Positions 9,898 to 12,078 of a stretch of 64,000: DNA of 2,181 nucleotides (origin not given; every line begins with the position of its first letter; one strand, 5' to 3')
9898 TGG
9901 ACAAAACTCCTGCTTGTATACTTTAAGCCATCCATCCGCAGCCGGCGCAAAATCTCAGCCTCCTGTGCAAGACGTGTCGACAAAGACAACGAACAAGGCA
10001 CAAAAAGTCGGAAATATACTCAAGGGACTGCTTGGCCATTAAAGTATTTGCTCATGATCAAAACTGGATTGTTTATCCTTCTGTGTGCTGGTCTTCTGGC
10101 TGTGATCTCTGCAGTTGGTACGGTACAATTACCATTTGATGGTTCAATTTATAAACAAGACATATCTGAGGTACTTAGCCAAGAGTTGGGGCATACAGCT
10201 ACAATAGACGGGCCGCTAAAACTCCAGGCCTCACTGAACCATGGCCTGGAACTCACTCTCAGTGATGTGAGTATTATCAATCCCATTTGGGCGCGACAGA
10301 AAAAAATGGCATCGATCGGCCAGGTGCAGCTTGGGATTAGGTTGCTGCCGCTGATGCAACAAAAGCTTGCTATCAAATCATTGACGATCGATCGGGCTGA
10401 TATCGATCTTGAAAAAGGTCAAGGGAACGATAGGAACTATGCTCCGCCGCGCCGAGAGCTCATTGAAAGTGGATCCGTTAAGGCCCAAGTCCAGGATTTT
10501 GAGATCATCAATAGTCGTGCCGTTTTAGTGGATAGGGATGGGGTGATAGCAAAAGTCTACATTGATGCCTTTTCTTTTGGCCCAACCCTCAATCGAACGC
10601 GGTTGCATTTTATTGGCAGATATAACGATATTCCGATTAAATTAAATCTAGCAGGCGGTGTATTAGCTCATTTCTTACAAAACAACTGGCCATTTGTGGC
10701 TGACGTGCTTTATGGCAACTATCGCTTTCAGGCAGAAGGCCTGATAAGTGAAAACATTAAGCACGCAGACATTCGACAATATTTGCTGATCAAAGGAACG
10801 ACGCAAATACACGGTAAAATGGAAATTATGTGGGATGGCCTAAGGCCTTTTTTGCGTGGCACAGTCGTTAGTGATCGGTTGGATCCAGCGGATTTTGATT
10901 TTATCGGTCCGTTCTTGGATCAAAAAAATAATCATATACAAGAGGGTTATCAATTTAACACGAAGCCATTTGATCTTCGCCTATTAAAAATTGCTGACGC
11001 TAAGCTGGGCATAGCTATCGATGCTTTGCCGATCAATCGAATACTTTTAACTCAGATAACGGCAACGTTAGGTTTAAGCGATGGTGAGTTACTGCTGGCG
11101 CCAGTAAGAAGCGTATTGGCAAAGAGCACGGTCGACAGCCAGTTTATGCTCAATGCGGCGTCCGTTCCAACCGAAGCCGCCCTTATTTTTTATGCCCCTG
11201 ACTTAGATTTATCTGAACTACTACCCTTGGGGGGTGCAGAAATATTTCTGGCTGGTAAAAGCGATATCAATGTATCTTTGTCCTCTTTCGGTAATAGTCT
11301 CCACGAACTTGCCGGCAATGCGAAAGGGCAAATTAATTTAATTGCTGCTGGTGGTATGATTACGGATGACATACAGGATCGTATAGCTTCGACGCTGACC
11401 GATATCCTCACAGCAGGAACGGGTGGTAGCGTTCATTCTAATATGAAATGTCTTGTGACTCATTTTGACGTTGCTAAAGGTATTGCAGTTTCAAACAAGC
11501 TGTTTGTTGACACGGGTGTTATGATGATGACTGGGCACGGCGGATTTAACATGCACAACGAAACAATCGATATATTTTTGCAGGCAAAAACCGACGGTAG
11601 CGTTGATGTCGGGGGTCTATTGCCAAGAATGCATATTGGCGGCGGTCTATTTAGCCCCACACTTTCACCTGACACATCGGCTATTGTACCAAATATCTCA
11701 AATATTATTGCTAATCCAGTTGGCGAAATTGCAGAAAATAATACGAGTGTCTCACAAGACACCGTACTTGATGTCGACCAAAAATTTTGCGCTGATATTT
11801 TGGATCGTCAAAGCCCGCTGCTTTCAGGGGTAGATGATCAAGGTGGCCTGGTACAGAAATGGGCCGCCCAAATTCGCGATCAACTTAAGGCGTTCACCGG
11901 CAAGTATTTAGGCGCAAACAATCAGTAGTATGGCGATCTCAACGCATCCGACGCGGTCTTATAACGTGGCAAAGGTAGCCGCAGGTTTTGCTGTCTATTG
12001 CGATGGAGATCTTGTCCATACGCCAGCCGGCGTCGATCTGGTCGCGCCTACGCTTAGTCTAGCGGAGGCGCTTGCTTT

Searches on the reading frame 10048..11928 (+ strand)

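Call 41: search_protein_families(library=pfam, proteins=[window:10048-11928:+], max_evalue=0.01)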
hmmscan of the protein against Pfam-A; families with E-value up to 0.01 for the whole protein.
window:10048-11928:+ (626 aa): 2 families
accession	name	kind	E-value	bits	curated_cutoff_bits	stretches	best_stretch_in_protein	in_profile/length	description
PF05170.20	AsmA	-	8.6e-26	91.3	29.8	2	250-484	363-606/607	AsmA family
PF13116.12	YhdP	-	2.3e-08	32.9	46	1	5-190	13-184/1224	YhdP protein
